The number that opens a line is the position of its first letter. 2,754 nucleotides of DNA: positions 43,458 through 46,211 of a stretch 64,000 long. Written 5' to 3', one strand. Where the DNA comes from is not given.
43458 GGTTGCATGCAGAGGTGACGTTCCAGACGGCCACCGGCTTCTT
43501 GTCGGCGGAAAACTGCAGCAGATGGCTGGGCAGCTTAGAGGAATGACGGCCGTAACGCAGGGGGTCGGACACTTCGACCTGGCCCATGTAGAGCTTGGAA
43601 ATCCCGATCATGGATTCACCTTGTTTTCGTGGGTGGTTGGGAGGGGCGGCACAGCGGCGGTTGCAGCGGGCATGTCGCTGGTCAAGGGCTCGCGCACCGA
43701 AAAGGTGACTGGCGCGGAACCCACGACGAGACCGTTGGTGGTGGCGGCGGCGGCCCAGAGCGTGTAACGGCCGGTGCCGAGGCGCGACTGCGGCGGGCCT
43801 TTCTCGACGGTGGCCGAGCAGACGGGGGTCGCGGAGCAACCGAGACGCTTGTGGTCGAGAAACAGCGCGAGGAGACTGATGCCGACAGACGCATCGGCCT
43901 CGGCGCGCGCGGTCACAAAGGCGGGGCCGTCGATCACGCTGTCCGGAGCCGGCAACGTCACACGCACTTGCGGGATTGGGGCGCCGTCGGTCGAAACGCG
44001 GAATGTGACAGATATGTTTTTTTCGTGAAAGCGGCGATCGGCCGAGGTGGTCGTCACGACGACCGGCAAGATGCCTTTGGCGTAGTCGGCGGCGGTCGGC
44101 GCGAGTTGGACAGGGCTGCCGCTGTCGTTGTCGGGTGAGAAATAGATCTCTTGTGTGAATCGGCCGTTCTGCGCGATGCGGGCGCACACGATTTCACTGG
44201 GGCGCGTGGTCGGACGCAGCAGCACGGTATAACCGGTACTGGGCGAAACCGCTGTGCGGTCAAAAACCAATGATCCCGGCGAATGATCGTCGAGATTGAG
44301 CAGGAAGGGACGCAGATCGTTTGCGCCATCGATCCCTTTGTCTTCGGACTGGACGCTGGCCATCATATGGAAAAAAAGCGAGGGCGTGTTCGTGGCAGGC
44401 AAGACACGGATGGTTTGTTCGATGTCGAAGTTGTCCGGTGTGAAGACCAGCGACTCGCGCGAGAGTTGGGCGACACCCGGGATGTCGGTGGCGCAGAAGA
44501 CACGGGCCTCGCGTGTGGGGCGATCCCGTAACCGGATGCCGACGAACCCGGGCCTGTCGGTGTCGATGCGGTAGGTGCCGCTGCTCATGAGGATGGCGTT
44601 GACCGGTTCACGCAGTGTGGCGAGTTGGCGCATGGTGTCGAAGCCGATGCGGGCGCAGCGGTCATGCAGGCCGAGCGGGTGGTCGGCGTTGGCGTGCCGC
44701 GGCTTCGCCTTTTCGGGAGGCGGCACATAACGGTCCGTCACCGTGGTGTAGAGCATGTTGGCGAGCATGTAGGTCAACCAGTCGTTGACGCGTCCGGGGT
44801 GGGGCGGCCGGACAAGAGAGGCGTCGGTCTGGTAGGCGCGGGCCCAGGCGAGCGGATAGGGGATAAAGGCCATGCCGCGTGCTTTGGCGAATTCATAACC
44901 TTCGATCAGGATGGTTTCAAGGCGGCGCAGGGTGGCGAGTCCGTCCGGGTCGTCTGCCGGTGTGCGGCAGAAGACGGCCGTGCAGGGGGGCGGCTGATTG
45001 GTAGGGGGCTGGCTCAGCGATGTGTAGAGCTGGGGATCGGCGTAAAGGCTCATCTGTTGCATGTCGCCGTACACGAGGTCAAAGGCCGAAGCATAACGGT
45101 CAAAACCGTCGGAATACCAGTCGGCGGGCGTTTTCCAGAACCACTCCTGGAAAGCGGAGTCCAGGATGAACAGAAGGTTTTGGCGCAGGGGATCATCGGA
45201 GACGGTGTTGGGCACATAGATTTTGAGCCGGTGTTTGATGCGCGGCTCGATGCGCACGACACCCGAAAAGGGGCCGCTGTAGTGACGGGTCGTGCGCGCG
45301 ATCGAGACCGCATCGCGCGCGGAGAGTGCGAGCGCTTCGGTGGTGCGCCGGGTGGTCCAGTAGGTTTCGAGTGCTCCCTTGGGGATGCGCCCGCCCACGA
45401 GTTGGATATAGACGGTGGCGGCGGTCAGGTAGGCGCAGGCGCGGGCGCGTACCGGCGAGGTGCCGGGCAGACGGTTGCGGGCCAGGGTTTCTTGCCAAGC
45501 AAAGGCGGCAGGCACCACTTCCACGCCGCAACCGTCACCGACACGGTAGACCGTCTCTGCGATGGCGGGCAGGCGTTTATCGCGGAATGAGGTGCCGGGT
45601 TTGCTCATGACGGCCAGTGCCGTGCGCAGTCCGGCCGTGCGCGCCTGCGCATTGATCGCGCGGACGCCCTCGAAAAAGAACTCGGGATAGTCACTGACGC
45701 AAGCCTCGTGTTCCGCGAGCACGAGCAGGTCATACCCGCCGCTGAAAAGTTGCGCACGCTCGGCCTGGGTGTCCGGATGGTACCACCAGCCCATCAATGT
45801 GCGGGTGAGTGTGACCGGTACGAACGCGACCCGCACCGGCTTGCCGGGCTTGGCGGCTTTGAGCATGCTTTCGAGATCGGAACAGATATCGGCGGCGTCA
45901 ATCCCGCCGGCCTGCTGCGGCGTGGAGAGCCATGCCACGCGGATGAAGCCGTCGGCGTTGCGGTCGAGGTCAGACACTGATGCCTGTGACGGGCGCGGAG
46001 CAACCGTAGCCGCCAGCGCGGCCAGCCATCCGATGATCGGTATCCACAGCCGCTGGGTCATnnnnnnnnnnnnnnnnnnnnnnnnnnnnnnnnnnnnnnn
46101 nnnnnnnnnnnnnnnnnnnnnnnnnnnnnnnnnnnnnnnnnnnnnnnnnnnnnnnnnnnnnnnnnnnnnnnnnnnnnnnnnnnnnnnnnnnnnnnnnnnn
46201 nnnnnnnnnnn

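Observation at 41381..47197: Translationally coupled chain holA - 817-aa secreted protein - two NirJ-like radical SAM/SPASM enzymes, directly upstream of the hydrogenase operon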

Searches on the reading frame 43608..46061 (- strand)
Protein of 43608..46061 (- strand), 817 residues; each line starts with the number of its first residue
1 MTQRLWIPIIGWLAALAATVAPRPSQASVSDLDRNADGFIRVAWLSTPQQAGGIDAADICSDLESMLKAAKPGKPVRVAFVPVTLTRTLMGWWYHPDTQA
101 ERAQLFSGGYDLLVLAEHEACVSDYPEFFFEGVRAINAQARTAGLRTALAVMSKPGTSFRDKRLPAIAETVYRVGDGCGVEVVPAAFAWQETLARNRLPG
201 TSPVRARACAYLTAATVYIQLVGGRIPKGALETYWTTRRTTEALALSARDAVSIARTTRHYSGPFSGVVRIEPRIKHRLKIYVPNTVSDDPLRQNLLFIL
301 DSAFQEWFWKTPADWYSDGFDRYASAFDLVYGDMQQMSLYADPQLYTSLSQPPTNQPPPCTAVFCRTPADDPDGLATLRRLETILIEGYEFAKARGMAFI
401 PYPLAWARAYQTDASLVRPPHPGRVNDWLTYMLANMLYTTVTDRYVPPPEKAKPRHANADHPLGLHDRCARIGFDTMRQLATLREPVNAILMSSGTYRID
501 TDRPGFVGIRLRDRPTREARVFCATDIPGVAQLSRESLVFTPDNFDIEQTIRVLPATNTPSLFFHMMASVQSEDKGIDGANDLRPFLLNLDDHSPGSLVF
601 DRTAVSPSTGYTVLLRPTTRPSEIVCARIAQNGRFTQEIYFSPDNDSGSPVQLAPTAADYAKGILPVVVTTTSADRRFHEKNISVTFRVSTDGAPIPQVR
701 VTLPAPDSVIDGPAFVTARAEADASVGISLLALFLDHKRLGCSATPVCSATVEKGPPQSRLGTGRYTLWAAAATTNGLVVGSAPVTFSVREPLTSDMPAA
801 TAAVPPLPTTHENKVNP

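Call 4: search_protein_families(library=ncbifam, proteins=[window:43608-46061:-], max_evalue=0.01)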
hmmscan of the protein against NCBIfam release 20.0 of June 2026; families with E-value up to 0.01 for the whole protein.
window:43608-46061:- (817 aa): 0 families

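Call 5: search_protein_families(library=pfam, proteins=[window:43608-46061:-], max_evalue=0.01)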
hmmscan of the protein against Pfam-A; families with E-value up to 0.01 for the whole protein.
window:43608-46061:- (817 aa): 1 family
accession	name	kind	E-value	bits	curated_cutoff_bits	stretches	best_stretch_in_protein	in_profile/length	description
PF17957.7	Big_7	-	0.0028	18.7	24.1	0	697-767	1-67/70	Bacterial Ig domain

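Call 7: find_encoding_contigs(protein=window:43608-46061:-, flank=10000, max_places=6)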
Protein window:43608-46061:- (817 aa): 13 contigs read that carry it; 3 places shown.
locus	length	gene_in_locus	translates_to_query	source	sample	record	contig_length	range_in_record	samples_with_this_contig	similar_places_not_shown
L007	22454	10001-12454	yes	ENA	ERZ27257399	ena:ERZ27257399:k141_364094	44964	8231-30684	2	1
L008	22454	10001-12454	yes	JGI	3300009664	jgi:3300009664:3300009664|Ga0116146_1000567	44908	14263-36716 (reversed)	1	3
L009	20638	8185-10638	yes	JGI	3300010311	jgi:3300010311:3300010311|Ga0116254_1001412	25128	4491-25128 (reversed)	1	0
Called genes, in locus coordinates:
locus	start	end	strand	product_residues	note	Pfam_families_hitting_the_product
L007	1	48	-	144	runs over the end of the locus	-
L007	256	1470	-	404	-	PF00375:SDF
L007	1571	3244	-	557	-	-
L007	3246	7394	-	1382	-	PF11028:TMEM260_N, PF13428:TPR_14 (faint)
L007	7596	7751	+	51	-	-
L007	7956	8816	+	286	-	PF08239:SH3_3 (faint)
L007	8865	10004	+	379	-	-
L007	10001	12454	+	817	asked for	-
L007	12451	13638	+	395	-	PF04055:Radical_SAM, PF13353:Fer4_12 (weak), PF13186:SPASM (weak)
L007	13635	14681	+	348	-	PF04055:Radical_SAM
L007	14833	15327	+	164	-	PF01257:2Fe-2S_thioredx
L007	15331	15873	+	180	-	PF02518:HATPase_c, PF13589:HATPase_c_3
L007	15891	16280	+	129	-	-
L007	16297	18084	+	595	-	PF01257:2Fe-2S_thioredx (weak), PF01512:Complex1_51K, PF10589:NADH_4Fe-4S, PF00037:Fer4, PF13237:Fer4_10, PF14697:Fer4_21, PF12837:Fer4_6 (weak), PF12838:Fer4_7, +3 more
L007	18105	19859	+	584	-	PF13510:Fer2_4, PF10588:NADH-G_4Fe-4S_3, PF13237:Fer4_10 (weak), PF14697:Fer4_21 (weak), PF12838:Fer4_7 (weak), PF00037:Fer4 (weak), PF02906:Fe_hyd_lg_C, PF02256:Fe_hyd_SSU, +1 more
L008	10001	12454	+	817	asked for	-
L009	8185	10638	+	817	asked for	-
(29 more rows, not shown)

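Call 14: find_homologous_proteins(query=window:43608-46061:-)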
Query window:43608-46061:- (817 aa): 82 proteins with E <= 0.001 among 8000 candidates.
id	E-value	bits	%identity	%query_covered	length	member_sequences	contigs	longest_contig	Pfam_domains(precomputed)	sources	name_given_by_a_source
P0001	0.0e+0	1873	100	100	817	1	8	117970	-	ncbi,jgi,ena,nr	ncbi:MAG TPA: hypothetical protein P5026_04645 [Kiritimatiellia bacterium]|nr:hypothetical protein [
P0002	0.0e+0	1615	86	100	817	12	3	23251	-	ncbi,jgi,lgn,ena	-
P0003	0.0e+0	1570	83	100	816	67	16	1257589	-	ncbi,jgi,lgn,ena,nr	ncbi:MAG: hypothetical protein PHG74_12480 [Kiritimatiellae bacterium]|jgi:hypothetical protein|nr:h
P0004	0.0e+0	1547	83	97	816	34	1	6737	-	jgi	-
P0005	0.0e+0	1473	80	99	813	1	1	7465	-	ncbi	-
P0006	0.0e+0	1309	72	97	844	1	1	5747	-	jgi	jgi:hypothetical protein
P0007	0.0e+0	1287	73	94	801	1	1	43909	-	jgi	jgi:hypothetical protein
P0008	0.0e+0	1285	72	96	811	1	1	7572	-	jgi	jgi:hypothetical protein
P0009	0.0e+0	1276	71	97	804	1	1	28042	-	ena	-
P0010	0.0e+0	1260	69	96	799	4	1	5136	PF17957.8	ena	-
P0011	0.0e+0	1249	70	94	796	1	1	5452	-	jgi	jgi:hypothetical protein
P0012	0.0e+0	1217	66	97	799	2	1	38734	-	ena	-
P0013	0.0e+0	1206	65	98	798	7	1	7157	PF17957.8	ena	-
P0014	0.0e+0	1195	65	95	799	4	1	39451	PF17957.8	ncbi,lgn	-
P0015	0.0e+0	1193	65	94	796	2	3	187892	-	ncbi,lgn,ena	-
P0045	0.0e+0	1046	58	95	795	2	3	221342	PF17957.8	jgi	jgi:hypothetical protein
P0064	7.7e-278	942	53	97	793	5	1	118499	-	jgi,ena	-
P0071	8.0e-211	721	46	93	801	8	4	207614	-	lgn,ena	-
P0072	5.0e-201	688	44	93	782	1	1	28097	-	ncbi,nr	ncbi:MAG: hypothetical protein PHO37_12320 [Kiritimatiellae bacterium]|nr:hypothetical protein [Kiri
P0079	1.7e-172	594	40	93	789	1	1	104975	-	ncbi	ncbi:MAG: hypothetical protein R6V06_07350 [Kiritimatiellia bacterium]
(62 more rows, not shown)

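Call 15: find_encoding_contigs(protein=P0079, flank=8000, max_places=1)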
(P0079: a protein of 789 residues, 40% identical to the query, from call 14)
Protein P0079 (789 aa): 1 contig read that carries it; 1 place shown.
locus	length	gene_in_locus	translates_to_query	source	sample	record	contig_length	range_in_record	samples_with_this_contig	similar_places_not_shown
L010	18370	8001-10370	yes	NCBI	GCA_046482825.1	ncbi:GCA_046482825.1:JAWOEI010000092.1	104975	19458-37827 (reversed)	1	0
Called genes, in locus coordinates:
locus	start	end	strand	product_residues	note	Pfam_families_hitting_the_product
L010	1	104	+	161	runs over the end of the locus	PF02620:YceD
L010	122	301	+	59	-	PF01783:Ribosomal_L32p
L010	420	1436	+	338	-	PF02504:FA_synthesis, PF01515:PTA_PTB (weak)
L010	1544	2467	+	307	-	PF00698:Acyl_transf_1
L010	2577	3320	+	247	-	PF00106:adh_short, PF08659:KR, PF23441:SDR (faint), PF13561:adh_short_C2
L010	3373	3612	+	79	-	PF00550:PP-binding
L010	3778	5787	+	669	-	PF02065:Melibiase (weak)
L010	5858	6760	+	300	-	PF08450:SGL, PF01731:Arylesterase (weak)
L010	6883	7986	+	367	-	-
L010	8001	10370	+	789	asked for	-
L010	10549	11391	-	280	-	PF00889:EF_TS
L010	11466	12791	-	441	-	PF00318:Ribosomal_S2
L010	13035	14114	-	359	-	-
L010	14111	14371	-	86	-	-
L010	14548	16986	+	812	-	PF11329:DUF3131 (faint), PF10091:Glycoamylase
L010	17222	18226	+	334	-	PF01120:Alpha_L_fucos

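Call 16: find_encoding_contigs(protein=P0071, flank=8000, max_places=1)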
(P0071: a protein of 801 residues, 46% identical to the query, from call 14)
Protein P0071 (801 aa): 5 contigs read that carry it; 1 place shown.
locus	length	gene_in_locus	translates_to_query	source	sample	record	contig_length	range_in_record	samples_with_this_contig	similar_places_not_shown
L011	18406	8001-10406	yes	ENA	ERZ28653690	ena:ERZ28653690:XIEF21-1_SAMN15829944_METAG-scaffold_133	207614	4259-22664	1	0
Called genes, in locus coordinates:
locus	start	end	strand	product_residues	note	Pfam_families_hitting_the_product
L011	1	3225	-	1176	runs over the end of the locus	PF02463:SMC_N (weak), PF13476:AAA_23 (weak), PF13555:AAA_29, PF13558:SbcC_Walker_B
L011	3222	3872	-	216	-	PF09661:DUF2398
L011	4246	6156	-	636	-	PF00657:Lipase_GDSL, PF13472:Lipase_GDSL_2, PF00657:Lipase_GDSL, PF13472:Lipase_GDSL_2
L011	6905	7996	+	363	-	PF21694:DNA_pol3_delta_C (faint)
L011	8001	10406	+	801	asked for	-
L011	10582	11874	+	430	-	PF28597:T2SSF_N, PF00482:T2SSF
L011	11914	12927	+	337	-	PF07963:N_methyl, PF08334:T2SSG (faint)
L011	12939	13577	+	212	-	PF07963:N_methyl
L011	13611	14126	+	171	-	PF07963:N_methyl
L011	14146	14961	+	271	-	PF07963:N_methyl (weak)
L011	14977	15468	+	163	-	PF07963:N_methyl (weak)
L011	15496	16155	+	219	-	PF07963:N_methyl (weak)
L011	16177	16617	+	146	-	-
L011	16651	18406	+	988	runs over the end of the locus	-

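Call 17: find_encoding_contigs(protein=P0072, flank=8000, max_places=1)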
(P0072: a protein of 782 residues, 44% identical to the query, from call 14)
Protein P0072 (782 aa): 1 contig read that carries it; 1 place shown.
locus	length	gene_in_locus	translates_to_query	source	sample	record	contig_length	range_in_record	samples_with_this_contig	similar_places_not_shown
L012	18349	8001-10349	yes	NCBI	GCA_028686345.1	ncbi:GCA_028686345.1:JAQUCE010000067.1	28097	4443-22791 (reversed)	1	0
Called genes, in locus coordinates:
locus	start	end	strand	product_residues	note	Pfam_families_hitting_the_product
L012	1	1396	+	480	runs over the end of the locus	PF17092:PCB_OB (faint), PF00575:S1 (weak), PF13509:S1_2 (faint), PF23459:S1_RRP5 (faint), PF00575:S1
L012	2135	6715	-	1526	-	PF00657:Lipase_GDSL, PF13472:Lipase_GDSL_2, PF13205:Big_5 (faint), PF13927:Ig_3 (weak)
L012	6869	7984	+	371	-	PF06144:DNA_pol3_delta (weak)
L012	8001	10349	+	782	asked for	-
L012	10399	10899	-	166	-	PF00578:AhpC-TSA, PF08534:Redoxin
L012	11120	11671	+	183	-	PF27226:AF_1845 (weak)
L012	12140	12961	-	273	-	PF10370:Rv2993c-like_N, PF01557:FAA_hydrolase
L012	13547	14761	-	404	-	PF01029:NusB, PF01189:Methyltr_RsmB-F, PF01728:FtsJ, PF13847:Methyltransf_31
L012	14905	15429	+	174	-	-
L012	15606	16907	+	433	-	PF00245:Alk_phosphatase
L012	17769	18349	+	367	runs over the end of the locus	PF07907:YibE_F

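Call 19: find_encoding_contigs(protein=P0064, flank=8000, max_places=1)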
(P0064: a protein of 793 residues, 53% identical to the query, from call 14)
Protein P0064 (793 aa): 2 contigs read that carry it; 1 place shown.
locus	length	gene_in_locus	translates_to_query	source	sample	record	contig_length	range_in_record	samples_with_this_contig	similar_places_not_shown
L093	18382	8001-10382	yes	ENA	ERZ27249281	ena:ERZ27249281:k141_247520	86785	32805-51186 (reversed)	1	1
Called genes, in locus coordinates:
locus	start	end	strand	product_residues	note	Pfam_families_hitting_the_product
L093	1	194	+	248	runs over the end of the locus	-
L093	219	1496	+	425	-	PF03781:FGE-sulfatase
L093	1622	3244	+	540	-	-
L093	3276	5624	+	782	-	PF22680:Glyco_hydro_123_N_2, PF13320:GH123_cat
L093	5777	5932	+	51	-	-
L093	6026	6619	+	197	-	PF08239:SH3_3 (weak)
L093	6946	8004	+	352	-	PF06144:DNA_pol3_delta (faint)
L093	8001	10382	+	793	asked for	-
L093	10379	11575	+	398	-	PF04055:Radical_SAM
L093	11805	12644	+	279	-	PF04055:Radical_SAM (weak)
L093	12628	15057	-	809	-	PF00343:Phosphorylase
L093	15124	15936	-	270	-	PF03255:ACCA, PF01039:Carboxyl_trans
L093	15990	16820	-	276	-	PF01039:Carboxyl_trans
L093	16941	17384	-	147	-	-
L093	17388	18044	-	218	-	PF21948:LplA-B_cat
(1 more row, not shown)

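Call 20: find_encoding_contigs(protein=P0045, flank=8000, max_places=1)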
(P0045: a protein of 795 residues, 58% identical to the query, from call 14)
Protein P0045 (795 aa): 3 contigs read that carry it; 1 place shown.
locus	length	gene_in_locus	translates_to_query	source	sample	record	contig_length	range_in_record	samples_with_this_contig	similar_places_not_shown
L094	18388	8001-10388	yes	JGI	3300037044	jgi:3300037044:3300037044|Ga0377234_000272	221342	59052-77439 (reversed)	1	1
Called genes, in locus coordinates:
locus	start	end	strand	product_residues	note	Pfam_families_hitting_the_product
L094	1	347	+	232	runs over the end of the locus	PF01255:Prenyltransf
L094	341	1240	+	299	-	PF01148:CTP_transf_1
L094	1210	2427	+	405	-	PF02670:DXP_reductoisom, PF08436:DXP_redisom_C, PF13288:DXPR_C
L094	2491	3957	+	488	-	PF02163:Peptidase_M50, PF00595:PDZ (faint), PF13180:PDZ_2 (faint), PF17820:PDZ_6 (weak), PF21558:Pept_S41_N_bact (faint), PF17820:PDZ_6 (weak)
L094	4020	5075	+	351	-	PF04551:GcpE, PF26540:GcpE_C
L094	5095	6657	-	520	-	-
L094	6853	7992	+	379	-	-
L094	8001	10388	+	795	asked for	PF17957:Big_7 (weak)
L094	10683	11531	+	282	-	PF04055:Radical_SAM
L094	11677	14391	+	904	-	PF25788:Ig_Rha78A_N, PF08531:Bac_rhamnosid_N, PF05592:Bac_rhamnosid, PF17389:Bac_rhamnosid6H, PF17390:Bac_rhamnosid_C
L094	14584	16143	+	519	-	PF00930:DPPIV_N (faint), PF07676:PD40 (weak), PF26549:Tricorn_N (weak), PF26550:Tricorn_2nd, PF07676:PD40 (weak), PF26549:Tricorn_N, PF07676:PD40 (weak), PF13385:Laminin_G_3 (weak), +1 more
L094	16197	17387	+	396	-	-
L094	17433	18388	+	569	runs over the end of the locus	PF16371:MetallophosN, PF00149:Metallophos, PF16370:MetallophosC (weak)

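Call 42: search_protein_representatives(alignment_id=A1)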
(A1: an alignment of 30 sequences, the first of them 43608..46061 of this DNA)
Query: 30 sequences, 794 profile positions. Proteins with E-value up to 0.001 (for the whole library): 6683; up to 1e-10: 3097; up to 1e-30: 708. The best 150 are listed.
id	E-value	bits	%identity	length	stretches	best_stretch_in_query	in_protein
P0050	0.0e+00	1156.8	-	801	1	14-790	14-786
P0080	0.0e+00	1115.5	-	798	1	5-791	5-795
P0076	0.0e+00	1086.0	-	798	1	12-788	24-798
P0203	7.6e-297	1002.7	-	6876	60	484-556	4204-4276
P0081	9.4e-286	966.0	-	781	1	2-788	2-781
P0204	1.7e-250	849.4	-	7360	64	471-570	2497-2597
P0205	1.7e-246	836.1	-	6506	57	484-558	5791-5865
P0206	4.0e-243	825.0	-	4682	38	503-691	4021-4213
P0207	1.1e-227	773.9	-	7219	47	486-708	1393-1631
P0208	9.7e-225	764.2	-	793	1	16-790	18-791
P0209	3.6e-220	749.1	-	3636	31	495-678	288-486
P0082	3.6e-185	633.4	-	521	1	267-787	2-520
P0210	1.7e-173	594.7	-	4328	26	499-680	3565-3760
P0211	2.9e-141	488.1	-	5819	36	493-634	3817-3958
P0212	2.3e-129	448.8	-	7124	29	505-681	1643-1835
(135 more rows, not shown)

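Call 43: predict_structure(alignment_id=A1)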
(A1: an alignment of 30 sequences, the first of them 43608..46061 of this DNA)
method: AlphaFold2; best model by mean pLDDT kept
length: 817 residues; sequences in the alignment: 30
mean_pLDDT: 88.5   pTM: 0.86
mean pLDDT of the five models: 88.5, 88.2, 87.4, 87.3, 87.3
residues with pLDDT >= 90: 579; 70-90: 164; 50-70: 32; < 50: 42
segments of 3 or more residues with pLDDT < 50: 19-27, 455-462, 795-817
pLDDT, mean of each block of 10 residues (from residue 1): 57 60 43 82 96 96 94 89 95 96 93 96 97 97 94 92 91 95 96 94 94 97 89 92 96 93 93 92 86 89 90 91 94 95 89 87 89 90 97 97 96 85 76 95 82 48 73 95 85 89 91 91 93 94 91 87 94 89 93 92 95 95 96 92 92 95 97 94 96 93 95 92 92 95 95 87 94 94 94 56 42 33
secondary structure, 60 per line:
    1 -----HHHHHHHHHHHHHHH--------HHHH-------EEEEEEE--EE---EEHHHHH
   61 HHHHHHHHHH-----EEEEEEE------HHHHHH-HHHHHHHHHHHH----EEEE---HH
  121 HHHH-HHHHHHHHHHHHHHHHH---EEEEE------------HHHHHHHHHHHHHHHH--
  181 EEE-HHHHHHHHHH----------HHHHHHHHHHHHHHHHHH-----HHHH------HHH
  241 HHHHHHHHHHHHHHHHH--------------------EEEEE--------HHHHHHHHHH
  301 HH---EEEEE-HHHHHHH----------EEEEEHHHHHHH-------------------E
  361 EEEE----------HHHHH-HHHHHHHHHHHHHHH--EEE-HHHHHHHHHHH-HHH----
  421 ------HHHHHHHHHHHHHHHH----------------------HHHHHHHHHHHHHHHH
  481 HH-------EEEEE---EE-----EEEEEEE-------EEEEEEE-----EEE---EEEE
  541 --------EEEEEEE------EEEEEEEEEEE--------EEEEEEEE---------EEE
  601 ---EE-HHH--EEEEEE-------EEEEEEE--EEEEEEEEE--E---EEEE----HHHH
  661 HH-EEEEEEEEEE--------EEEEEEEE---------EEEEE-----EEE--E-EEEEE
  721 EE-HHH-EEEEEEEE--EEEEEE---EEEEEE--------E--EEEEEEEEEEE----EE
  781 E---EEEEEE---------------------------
elements in order (helices of 4 or more, strands of 3 or more residues): H6-20 H29-32 E40-46 H56-70 E76-82 H89-94 H96-107 E112-115 H119-124 H126-142 E146-150 H163-178 E181-183 H185-194 H205-222 H228-231 H238-257 E278-282 H291-302 E306-310 H312-318 E329-333 H334-340 E360-364 H375-379 H381-395 E398-400 H402-412 H427-442 H465-482 E490-494 E505-511 E519-525 E531-533 E537-540 E549-555 E562-572 E581-588 E598-600 E612-617 E625-631 E634-642 E649-652 H657-662 E664-673 E682-689 E699-703 E709-711 E716-722 E728-735 E738-743 E747-752 E764-774 E779-781 E785-790
